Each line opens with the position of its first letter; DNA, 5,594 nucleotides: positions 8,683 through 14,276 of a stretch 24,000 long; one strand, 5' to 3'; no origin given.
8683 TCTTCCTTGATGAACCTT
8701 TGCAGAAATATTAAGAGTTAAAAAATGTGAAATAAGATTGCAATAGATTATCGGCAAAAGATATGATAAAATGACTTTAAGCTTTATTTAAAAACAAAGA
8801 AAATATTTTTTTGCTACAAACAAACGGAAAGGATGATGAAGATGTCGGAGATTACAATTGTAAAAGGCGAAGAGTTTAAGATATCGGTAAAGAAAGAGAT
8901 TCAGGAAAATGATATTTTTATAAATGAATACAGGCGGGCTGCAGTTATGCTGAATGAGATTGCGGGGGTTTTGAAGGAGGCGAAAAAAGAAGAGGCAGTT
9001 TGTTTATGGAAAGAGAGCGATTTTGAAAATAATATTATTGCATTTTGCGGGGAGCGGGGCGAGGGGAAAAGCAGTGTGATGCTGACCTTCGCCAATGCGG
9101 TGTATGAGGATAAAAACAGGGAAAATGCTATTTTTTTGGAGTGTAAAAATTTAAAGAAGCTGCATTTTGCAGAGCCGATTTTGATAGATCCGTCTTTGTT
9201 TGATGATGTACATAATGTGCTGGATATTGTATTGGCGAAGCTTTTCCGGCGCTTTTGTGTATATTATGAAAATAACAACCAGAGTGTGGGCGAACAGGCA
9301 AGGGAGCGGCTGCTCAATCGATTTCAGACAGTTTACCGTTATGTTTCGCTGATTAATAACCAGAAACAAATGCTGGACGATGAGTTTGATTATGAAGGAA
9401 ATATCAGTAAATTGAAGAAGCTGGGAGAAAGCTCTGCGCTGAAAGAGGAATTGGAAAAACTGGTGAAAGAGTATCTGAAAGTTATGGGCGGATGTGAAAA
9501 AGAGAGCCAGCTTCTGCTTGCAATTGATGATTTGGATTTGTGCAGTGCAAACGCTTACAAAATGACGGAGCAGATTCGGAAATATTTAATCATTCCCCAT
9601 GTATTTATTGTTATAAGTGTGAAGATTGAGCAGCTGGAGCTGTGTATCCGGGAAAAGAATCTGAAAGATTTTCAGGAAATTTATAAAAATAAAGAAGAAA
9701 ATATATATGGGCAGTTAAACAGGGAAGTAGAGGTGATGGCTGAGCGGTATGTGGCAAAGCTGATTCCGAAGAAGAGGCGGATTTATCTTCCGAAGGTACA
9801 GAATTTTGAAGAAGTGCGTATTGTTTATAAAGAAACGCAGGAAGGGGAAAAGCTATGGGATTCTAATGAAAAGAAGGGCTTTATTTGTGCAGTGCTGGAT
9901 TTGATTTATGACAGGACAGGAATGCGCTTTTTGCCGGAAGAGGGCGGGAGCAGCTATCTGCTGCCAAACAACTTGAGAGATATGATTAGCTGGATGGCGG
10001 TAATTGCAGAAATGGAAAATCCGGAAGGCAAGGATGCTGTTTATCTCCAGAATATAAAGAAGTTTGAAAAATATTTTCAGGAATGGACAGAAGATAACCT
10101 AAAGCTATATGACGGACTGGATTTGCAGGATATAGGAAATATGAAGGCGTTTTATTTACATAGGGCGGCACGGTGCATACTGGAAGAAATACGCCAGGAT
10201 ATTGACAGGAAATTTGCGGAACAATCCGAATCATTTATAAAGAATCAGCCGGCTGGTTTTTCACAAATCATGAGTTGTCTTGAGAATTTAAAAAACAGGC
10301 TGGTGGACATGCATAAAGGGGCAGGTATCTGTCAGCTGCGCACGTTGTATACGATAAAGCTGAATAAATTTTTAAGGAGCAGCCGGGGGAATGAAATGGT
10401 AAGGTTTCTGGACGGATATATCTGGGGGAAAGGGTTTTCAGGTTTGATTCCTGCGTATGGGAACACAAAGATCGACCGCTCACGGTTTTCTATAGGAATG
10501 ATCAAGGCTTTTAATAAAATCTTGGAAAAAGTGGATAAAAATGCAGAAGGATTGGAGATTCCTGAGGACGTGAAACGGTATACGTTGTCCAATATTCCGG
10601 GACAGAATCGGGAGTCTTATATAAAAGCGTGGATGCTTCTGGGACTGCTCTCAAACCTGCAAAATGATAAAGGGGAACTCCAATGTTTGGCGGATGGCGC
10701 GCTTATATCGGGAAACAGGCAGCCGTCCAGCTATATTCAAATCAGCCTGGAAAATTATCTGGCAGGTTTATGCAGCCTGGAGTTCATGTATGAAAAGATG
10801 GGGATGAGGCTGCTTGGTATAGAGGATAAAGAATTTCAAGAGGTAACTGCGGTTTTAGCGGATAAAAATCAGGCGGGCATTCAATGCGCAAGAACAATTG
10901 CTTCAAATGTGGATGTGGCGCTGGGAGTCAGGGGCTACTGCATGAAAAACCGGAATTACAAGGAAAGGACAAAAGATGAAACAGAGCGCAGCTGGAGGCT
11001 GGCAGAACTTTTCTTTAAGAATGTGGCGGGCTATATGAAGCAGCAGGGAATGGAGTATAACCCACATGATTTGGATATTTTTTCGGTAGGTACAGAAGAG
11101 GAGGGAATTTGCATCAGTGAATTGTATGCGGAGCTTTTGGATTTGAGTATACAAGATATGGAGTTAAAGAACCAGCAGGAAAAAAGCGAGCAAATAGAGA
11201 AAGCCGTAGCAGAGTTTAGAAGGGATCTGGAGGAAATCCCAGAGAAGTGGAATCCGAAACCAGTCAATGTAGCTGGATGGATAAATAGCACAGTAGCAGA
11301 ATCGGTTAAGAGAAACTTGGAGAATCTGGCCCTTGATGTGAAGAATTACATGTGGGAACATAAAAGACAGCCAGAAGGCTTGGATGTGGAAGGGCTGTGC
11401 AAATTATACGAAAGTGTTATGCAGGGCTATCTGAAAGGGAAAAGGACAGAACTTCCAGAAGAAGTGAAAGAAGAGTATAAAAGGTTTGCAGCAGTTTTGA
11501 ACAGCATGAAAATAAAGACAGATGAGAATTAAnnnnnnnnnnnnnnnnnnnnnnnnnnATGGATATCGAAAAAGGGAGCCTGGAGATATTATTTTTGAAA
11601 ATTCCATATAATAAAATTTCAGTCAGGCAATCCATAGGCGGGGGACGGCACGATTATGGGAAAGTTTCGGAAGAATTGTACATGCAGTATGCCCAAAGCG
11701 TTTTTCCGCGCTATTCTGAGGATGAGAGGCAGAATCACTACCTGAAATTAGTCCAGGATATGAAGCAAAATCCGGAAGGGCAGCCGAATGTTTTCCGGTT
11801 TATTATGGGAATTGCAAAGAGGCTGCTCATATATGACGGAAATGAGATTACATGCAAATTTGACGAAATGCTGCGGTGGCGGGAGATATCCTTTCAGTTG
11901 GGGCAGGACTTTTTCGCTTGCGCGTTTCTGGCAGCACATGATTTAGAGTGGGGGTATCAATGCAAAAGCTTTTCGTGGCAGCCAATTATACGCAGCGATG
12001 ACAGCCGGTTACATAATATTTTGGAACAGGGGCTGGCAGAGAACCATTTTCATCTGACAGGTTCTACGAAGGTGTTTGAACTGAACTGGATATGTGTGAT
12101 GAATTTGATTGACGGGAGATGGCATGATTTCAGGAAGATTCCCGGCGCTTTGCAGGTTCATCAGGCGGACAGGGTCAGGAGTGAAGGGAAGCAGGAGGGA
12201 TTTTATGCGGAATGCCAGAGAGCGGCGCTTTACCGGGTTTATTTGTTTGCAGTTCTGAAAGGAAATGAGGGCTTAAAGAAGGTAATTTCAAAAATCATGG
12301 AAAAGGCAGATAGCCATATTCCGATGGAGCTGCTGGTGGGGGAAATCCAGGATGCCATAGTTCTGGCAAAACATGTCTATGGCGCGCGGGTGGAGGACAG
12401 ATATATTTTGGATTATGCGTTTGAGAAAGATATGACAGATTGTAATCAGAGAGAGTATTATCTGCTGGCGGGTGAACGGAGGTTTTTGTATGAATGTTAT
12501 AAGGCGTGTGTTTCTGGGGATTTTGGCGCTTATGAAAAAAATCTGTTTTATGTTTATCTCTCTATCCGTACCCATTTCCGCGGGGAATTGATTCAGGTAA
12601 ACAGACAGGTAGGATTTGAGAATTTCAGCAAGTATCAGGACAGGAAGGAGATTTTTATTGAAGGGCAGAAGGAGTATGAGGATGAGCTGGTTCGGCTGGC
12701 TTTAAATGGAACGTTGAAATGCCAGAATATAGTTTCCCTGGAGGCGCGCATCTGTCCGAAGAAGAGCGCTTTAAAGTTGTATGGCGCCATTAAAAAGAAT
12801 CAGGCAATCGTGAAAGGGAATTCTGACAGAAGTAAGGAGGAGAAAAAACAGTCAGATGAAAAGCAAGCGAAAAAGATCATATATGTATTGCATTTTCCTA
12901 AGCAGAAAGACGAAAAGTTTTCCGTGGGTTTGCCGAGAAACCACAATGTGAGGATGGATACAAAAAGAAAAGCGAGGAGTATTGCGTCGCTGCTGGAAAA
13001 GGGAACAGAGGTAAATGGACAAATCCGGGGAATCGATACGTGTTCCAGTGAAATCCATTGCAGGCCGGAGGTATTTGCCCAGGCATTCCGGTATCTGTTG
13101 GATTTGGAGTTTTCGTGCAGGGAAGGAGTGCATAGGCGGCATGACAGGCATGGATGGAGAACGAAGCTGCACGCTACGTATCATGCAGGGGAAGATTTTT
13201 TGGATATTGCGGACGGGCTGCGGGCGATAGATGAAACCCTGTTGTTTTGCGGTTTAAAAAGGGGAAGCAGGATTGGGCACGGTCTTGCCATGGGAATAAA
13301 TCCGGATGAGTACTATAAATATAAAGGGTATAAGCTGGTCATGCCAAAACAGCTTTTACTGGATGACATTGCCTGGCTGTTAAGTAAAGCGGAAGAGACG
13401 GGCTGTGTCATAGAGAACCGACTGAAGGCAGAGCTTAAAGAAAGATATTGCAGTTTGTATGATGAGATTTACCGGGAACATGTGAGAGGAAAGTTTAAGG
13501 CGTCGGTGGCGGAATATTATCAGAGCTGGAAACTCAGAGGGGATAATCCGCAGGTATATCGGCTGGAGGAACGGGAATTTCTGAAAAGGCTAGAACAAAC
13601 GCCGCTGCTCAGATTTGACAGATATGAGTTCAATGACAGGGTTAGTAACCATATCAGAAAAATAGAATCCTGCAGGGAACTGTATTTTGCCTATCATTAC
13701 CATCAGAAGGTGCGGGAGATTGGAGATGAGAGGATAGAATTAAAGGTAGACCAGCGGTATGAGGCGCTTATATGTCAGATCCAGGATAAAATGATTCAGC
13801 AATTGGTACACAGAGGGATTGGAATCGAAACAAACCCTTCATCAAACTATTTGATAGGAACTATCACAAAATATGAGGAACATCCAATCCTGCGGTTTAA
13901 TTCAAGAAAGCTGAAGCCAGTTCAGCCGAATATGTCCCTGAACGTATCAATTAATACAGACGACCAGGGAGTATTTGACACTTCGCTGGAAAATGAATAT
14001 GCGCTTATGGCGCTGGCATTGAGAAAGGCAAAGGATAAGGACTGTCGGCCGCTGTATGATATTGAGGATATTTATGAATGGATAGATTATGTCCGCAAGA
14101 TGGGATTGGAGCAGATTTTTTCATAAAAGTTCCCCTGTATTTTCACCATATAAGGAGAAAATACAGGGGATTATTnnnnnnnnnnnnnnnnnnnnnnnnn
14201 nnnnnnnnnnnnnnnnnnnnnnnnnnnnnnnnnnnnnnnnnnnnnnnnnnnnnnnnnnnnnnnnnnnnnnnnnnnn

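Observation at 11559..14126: Deaminase scaffold is heavily expanded: about 160-aa N-terminal extension and about 375-aa insertion between the HxH and HAGE motifs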

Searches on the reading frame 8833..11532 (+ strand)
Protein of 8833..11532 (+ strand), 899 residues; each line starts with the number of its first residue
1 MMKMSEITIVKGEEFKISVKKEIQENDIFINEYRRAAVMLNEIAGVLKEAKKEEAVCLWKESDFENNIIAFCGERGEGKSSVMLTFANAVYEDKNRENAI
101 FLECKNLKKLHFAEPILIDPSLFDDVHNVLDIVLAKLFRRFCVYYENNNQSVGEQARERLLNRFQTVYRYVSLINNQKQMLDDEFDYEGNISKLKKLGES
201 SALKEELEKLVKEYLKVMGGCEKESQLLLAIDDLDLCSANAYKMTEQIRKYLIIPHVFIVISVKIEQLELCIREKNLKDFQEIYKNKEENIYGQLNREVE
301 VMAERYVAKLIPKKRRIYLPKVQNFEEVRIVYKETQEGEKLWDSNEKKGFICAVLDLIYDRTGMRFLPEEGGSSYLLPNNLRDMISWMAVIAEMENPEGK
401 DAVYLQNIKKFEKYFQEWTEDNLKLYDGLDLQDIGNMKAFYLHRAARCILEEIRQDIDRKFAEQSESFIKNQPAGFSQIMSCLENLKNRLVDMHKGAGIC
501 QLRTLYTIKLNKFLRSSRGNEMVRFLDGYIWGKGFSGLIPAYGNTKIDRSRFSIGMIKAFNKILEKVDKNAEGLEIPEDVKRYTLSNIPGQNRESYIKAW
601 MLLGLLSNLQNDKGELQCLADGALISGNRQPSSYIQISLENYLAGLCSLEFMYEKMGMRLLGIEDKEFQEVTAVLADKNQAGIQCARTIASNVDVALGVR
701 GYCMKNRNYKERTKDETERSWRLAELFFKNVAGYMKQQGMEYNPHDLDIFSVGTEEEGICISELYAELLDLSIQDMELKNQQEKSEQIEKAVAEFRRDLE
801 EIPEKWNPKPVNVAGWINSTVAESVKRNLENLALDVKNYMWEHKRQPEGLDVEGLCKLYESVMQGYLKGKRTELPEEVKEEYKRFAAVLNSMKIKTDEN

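Call 4: search_protein_families(library=pfam, proteins=[window:8833-11532:+], max_evalue=0.01)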
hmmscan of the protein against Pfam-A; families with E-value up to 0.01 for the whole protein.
window:8833-11532:+ (899 aa): 1 family
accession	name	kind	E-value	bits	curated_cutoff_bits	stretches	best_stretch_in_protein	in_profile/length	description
PF13191.12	AAA_16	-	0.0018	19.2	32.6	1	73-236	31-143/167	AAA ATPase domain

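Call 5: search_protein_families(library=padloc, proteins=[window:8833-11532:+], max_evalue=0.001)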
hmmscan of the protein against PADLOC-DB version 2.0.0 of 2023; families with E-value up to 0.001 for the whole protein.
window:8833-11532:+ (899 aa): 2 families
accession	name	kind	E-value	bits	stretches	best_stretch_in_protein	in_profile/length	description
PDLC02216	RdrA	-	9.4e-12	42.1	1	64-327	56-290/900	-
PDLC04140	mad8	-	2.3e-05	22.1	1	58-226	16-151/314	mads_8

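Call 7: search_solved_structures(query=window:8833-11532:+, max_evalue=1, show_alignments=1)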
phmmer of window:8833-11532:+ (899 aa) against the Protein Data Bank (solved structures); distinct sequences matched with E-value up to 1: 0.

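Call 17: search_protein_families(library=ncbifam, proteins=[window:8833-11532:+], max_evalue=0.01)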
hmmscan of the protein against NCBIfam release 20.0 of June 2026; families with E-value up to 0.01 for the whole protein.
window:8833-11532:+ (899 aa): 2 families
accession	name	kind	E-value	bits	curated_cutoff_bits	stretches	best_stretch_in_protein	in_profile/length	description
NF041743.1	RdrA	equivalog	2.9e-20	72.3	600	1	39-385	27-337/742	antiviral RADAR system adenosine triphosphatase RdrA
NF047389.1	ATPase_Sll1717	subfamily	2.1e-06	27.1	75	1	65-238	28-197/454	P-loop ATPase, Sll1717 family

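Call 50: find_homologous_proteins(query=window:8833-11529:+, region=1-899)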
Query window:8833-11529:+, residues 1-899 (899 aa): 431 proteins with E <= 0.001 among 8000 candidates; the best 120 are listed.
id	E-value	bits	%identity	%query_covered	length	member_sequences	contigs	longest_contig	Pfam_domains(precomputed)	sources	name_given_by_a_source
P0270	0.0e+0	1933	97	100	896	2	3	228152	-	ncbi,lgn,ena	-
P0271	0.0e+0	1796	90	100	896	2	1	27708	-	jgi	-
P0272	0.0e+0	1759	88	100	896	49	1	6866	-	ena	-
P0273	0.0e+0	1741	90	96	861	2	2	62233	-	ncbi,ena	-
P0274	0.0e+0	1638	82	100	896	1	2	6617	-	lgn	-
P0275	5.1e-298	1009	54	99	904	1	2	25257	-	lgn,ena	-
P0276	1.2e-292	991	53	99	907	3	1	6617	-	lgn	-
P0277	1.4e-292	991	53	99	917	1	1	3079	-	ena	-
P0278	4.6e-290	983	52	99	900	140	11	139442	-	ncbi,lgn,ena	-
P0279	3.3e-283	960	52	99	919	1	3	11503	-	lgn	-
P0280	1.9e-281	954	50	99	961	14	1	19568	-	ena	-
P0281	4.8e-280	950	49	98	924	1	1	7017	-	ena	-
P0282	5.1e-278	943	51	98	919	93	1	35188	-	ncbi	-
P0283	8.4e-278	942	51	100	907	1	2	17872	-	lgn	-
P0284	1.4e-277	942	52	98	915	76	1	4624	-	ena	-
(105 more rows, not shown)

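Call 53: search_solved_structures(query=A4, max_evalue=1, show_alignments=0)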
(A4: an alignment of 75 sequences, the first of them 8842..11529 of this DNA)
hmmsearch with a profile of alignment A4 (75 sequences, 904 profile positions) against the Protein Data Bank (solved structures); distinct sequences matched with E-value up to 1: 0.

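Call 70: predict_structure(alignment_id=A4)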
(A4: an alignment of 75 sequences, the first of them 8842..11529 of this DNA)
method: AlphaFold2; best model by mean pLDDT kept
length: 896 residues; sequences in the alignment: 75
mean_pLDDT: 81.5   pTM: 0.75
mean pLDDT of the five models: 81.5, 81.4, 80.0, 79.1, 78.1
residues with pLDDT >= 90: 274; 70-90: 440; 50-70: 150; < 50: 32
segments of 3 or more residues with pLDDT < 50: 52-61, 176-195
pLDDT, mean of each block of 10 residues (from residue 1): 80 67 88 90 67 45 78 84 88 85 85 79 70 85 69 80 77 47 37 53 84 73 86 69 77 85 61 59 64 67 71 86 86 84 81 94 88 87 90 93 96 72 73 87 86 67 62 88 73 85 96 93 90 87 83 94 90 78 84 94 85 69 88 94 94 93 93 94 96 95 91 93 97 93 92 82 94 83 88 88 73 82 89 85 83 91 88 86 76 55
secondary structure, 60 per line:
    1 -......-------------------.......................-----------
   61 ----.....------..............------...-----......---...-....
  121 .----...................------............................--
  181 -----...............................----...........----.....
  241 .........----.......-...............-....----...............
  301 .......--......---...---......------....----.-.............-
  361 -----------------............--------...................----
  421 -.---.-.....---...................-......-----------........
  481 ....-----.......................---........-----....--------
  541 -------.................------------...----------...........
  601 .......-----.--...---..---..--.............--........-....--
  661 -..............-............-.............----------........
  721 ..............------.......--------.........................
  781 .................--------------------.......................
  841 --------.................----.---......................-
elements in order (helices of 4 or more, strands of 3 or more residues): E2-7 H27-49 E65-69 H76-89 E107-109 E113-115 H117-121 H126-144 H151-178 H186-216 E221-231 H236-249 E254-260 H262-276 H278-281 H286-307 E313-315 E325-330 E337-340 H347-359 H378-389 H398-416 H428-432 H436-454 H456-461 H473-484 H490-512 H516-523 H529-532 E548-552 H553-564 H590-603 E604-607 E631-635 H636-643 H646-653 H655-658 H662-675 H677-688 H690-702 H713-734 H741-745 H758-797 H819-840 H849-865 H874-895

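Call 72: fold_search(model_id=the predicted structure, library=pdb)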
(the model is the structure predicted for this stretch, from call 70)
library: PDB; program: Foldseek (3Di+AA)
matches with E <= 10: 292; with E <= 0.001: 20
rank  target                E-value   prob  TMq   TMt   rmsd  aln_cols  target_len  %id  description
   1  8fnu_A                6.7e-14  1.00  0.44  0.49  14.0       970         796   14  Structure of RdrA from Streptococcus suis RADAR defense system (released 2023-02-01)
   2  8hr8_F                1.2e-11  1.00  0.38  0.40  12.4       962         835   11  Structure of heptameric RdrA ring (released 2023-02-01)
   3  8hr8_C                1.3e-11  1.00  0.37  0.39  21.6      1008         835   11  Structure of heptameric RdrA ring (released 2023-02-01)
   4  8hr7_A                5.7e-11  1.00  0.34  0.36  14.4       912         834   12  Structure of RdrA-RdrB complex (released 2023-02-01)
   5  8hrb_A                5.9e-11  1.00  0.33  0.34  15.4       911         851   13  Structure of tetradecameric RdrA ring in RNA-loading state (released 2023-02-01)
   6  8hra_A                7.1e-11  1.00  0.33  0.35  14.6       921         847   12  Structure of heptameric RdrA ring in RNA-loading state (released 2023-02-01)
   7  8hr8_G                7.8e-11  1.00  0.36  0.38  13.9       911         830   11  Structure of heptameric RdrA ring (released 2023-02-01)
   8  8hra_C                7.8e-11  1.00  0.33  0.34  14.7       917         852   11  Structure of heptameric RdrA ring in RNA-loading state (released 2023-02-01)
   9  8hr8_H                9.3e-11  1.00  0.35  0.37  23.9      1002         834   11  Structure of heptameric RdrA ring (released 2023-02-01)
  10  8hr8_A                9.7e-11  1.00  0.37  0.39  13.7       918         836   11  Structure of heptameric RdrA ring (released 2023-02-01)
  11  8hr8_E                1.6e-10  1.00  0.34  0.36  22.9      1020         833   11  Structure of heptameric RdrA ring (released 2023-02-01)
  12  8hra_B                2.3e-10  1.00  0.36  0.38  13.9       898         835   11  Structure of heptameric RdrA ring in RNA-loading state (released 2023-02-01)
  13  8hrb_D                3.0e-10  1.00  0.30  0.31  24.0      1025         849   11  Structure of tetradecameric RdrA ring in RNA-loading state (released 2023-02-01)
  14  8hra_E                3.7e-10  1.00  0.35  0.37  14.7       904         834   12  Structure of heptameric RdrA ring in RNA-loading state (released 2023-02-01)
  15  8hra_D                6.1e-10  1.00  0.33  0.34  13.6       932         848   11  Structure of heptameric RdrA ring in RNA-loading state (released 2023-02-01)
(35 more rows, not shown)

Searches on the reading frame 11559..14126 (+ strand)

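Call 4: search_protein_families(library=pfam, proteins=[window:11559-14126:+], max_evalue=0.01)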
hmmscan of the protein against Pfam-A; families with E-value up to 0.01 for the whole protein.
window:11559-14126:+ (855 aa): 1 family
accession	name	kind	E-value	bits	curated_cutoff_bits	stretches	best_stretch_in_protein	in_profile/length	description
PF00962.28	A_deaminase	-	1.5e-12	47.7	27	1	718-818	208-292/330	Adenosine deaminase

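Call 5: search_protein_families(library=padloc, proteins=[window:11559-14126:+], max_evalue=0.001)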
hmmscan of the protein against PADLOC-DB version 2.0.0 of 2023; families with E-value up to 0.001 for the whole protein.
window:11559-14126:+ (855 aa): 3 families
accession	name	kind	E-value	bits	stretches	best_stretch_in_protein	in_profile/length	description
PDLC02219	RdrB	-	4.7e-32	109.2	2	489-610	501-614/914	-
PDLC02218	RdrB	-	1.4e-28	97.5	1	479-820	464-818/855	-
PDLC01908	CARF5--CARF_ADA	-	2e-07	28.3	1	736-818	477-557/605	-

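Call 17: search_protein_families(library=ncbifam, proteins=[window:11559-14126:+], max_evalue=0.01)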
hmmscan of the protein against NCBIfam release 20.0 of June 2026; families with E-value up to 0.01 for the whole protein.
window:11559-14126:+ (855 aa): 7 families
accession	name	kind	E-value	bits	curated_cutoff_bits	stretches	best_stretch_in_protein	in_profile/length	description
NF041744.1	RdrB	equivalog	8.2e-55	186.7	800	1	35-852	24-845/850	antiviral RADAR system adenosine deaminase RdrB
TIGR01430.1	aden_deam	equivalog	3.8e-09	36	216.55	1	742-818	221-288/323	adenosine deaminase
NF006854.0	PRK09358.3-1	equivalog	1.2e-08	34.4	530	1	739-821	228-302/344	adenosine deaminase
NF006848.0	PRK09358.1-3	equivalog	1.3e-08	34.5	426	1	744-820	223-290/325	adenosine deaminase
NF006847.0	PRK09358.1-2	equivalog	1.1e-07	31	412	1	746-818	254-317/364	adenosine deaminase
NF006846.0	PRK09358.1-1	equivalog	1.8e-07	30.5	459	1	716-821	209-298/333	adenosine deaminase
NF006856.0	PRK09358.3-3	equivalog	8.8e-05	21.8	510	1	727-815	211-290/316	adenosine deaminase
